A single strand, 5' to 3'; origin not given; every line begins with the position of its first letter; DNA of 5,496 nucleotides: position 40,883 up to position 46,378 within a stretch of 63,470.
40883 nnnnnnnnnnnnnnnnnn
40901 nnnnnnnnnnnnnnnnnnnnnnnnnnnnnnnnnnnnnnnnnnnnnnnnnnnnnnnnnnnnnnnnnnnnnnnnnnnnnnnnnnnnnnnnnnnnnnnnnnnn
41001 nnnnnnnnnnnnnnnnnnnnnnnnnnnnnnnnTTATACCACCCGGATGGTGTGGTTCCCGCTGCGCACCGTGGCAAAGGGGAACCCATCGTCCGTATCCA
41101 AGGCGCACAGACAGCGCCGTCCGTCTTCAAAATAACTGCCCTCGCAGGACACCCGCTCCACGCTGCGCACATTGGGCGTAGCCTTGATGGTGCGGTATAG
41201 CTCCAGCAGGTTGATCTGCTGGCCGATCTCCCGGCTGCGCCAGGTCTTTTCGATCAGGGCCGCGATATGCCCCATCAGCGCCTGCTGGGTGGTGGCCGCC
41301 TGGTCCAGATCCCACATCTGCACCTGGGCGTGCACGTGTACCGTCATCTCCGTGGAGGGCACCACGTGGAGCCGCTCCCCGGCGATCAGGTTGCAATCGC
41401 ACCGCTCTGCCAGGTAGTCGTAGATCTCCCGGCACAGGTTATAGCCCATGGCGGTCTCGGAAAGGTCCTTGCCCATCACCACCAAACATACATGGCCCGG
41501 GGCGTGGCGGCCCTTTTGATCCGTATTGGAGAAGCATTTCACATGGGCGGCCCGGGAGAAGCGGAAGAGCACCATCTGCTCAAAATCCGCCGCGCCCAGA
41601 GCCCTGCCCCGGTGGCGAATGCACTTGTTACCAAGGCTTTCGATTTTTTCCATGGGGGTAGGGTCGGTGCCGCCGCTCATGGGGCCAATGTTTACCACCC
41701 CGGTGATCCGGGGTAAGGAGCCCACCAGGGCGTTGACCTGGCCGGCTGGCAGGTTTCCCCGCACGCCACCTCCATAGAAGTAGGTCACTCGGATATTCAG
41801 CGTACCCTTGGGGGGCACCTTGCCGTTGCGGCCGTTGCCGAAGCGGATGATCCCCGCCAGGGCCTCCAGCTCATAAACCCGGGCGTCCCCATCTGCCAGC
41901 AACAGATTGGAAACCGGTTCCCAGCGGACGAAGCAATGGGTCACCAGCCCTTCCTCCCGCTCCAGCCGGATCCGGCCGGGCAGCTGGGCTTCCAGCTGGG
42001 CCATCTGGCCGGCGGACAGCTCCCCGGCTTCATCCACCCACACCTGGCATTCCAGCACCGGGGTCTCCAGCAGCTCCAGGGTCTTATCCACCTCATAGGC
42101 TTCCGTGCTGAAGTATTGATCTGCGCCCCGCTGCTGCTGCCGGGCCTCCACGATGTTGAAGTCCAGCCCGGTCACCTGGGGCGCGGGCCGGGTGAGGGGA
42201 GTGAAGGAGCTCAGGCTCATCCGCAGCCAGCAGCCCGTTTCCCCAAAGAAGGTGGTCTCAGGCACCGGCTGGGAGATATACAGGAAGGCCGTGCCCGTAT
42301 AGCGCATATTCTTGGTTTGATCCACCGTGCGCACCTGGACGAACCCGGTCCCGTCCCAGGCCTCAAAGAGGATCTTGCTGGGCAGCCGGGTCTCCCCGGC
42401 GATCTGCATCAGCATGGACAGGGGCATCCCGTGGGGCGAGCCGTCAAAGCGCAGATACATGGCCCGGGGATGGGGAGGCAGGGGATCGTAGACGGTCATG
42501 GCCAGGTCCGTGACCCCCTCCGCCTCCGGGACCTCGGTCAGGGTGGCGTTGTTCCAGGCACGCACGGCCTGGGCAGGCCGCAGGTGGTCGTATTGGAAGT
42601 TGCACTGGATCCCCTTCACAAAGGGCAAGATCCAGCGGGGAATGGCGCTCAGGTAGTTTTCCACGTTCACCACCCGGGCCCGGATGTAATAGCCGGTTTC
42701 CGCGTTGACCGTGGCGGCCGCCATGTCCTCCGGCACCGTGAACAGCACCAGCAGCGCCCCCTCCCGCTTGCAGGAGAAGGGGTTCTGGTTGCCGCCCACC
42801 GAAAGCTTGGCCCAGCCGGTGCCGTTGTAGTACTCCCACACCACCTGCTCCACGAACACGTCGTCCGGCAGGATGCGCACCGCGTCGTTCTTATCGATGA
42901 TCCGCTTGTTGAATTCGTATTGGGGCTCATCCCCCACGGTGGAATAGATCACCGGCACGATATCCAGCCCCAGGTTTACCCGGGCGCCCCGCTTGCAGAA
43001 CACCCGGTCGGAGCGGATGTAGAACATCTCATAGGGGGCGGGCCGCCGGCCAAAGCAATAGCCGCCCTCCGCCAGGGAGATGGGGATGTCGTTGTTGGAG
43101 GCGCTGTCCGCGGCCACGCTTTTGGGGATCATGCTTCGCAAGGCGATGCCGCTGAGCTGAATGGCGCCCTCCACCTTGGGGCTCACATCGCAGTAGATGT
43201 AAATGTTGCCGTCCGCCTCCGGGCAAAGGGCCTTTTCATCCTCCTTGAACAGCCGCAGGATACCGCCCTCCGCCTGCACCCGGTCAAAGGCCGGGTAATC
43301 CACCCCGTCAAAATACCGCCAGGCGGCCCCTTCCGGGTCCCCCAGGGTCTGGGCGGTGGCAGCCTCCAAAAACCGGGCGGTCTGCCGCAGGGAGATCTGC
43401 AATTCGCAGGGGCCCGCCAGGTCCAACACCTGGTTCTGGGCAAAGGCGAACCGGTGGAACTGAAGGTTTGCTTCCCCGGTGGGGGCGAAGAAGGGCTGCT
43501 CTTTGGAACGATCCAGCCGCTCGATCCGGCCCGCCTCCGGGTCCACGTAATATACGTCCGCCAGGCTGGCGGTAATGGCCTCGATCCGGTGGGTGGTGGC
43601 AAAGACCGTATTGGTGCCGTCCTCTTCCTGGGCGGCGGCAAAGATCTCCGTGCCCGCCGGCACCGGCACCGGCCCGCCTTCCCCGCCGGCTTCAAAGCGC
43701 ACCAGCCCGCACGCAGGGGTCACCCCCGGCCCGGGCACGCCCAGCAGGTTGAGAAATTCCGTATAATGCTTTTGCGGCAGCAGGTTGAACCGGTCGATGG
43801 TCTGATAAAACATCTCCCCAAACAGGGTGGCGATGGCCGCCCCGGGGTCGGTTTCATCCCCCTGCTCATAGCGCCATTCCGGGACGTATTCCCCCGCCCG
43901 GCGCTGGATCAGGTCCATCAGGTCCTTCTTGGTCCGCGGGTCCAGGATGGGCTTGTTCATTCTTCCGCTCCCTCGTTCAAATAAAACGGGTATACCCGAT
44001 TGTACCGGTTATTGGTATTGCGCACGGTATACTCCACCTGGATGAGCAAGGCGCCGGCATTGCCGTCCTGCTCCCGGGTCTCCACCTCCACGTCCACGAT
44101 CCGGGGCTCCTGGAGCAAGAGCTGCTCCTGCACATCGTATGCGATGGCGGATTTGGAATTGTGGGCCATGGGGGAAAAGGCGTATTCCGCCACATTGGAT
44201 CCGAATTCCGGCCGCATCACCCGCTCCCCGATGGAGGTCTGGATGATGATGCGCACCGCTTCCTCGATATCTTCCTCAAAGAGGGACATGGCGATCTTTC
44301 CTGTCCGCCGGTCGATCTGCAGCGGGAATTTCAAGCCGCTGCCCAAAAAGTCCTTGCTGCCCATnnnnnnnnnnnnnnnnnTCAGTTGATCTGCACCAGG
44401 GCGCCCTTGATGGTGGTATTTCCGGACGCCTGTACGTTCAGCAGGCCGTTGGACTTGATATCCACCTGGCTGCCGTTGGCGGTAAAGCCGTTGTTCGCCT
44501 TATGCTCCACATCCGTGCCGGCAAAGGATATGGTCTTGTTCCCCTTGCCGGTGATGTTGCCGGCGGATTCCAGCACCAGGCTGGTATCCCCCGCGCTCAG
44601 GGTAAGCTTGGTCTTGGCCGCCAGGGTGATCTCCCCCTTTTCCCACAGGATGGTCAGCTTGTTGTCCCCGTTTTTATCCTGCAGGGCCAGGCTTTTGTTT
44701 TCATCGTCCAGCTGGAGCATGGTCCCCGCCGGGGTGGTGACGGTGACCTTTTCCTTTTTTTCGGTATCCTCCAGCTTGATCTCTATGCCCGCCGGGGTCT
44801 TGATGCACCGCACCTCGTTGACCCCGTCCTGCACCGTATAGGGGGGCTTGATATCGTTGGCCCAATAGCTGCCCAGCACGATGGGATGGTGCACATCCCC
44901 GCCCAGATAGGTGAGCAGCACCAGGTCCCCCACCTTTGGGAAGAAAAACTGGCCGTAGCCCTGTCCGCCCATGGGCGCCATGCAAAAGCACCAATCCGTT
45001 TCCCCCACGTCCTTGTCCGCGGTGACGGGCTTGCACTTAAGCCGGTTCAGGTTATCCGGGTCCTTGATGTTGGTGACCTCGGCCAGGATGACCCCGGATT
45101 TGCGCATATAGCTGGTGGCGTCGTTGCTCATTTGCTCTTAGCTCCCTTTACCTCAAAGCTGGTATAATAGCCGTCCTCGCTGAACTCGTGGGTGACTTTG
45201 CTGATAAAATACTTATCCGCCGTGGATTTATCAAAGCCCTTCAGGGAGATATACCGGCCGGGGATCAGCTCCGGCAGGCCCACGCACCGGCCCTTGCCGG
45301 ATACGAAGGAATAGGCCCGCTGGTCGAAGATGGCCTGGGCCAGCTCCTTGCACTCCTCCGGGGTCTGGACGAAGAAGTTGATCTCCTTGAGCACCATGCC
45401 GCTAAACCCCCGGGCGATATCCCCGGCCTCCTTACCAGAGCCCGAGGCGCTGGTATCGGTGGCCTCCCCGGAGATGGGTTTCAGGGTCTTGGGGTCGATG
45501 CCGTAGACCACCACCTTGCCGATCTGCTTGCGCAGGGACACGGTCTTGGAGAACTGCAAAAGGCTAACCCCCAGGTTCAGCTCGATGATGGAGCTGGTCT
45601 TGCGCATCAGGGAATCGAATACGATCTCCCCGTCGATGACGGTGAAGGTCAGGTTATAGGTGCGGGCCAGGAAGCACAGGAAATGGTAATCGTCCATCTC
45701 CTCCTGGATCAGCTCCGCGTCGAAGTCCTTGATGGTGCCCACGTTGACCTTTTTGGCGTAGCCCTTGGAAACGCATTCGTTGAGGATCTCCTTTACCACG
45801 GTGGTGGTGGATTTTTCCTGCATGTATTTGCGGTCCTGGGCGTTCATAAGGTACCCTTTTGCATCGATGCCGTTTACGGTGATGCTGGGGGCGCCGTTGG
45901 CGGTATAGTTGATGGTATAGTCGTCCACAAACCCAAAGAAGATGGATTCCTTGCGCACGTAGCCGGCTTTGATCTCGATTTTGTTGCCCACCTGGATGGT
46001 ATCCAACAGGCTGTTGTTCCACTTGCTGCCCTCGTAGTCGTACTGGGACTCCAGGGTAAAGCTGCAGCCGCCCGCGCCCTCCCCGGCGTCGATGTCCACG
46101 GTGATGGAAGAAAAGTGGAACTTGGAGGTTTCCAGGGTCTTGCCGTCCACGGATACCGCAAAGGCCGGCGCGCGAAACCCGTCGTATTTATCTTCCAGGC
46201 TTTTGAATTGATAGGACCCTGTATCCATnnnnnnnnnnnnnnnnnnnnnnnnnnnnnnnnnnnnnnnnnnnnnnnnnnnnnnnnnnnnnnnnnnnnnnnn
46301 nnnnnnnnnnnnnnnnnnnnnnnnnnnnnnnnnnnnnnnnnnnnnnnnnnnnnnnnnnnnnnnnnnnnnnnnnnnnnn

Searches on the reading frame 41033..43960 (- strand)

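Call 5: search_protein_families(library=pfam, proteins=[window:41033-43960:-], max_evalue=0.01)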
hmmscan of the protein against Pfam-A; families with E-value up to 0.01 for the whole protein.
window:41033-43960:- (975 aa): 0 families

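Call 65: search_protein_families(library=ncbifam, proteins=[window:41033-43960:-], max_evalue=0.01)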
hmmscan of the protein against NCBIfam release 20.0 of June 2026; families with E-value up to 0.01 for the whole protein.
window:41033-43960:- (975 aa): 1 family
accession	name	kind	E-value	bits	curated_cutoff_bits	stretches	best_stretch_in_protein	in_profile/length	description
TIGR02243.1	TIGR02243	equivalog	1.3e-40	139.6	155.8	2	661-936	379-655/659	putative baseplate assembly protein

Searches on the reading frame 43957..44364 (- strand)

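Call 5: search_protein_families(library=pfam, proteins=[window:43957-44364:-], max_evalue=0.01)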
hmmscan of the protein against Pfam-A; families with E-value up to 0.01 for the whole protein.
window:43957-44364:- (135 aa): 1 family
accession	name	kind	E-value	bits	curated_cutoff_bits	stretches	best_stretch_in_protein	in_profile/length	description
PF04965.19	GPW_gp25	-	4.7e-21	74.8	27.2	1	30-118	4-95/96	Baseplate wedge protein gp25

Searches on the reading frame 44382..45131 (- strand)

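Call 5: search_protein_families(library=pfam, proteins=[window:44382-45131:-], max_evalue=0.01)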
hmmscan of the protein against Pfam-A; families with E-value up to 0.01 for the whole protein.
window:44382-45131:- (249 aa): 2 families
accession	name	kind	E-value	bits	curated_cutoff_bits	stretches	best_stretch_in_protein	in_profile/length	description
PF04717.18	Phage_base_V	-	9.9e-20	71.1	23.8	1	17-90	3-75/75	Type VI secretion system/phage-baseplate injector OB domain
PF10106.14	DUF2345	-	0.00018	21.8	30.7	1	156-207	94-144/151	Uncharacterized protein conserved in bacteria (DUF2345)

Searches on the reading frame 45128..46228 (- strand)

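Call 5: search_protein_families(library=pfam, proteins=[window:45128-46228:-], max_evalue=0.01)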
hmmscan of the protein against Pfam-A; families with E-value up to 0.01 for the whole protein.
window:45128-46228:- (366 aa): 1 family
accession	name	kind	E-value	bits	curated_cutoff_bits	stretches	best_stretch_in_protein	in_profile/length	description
PF24032.1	YQBQ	-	4.9e-07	29.9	27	0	77-152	26-93/294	YQBQ-like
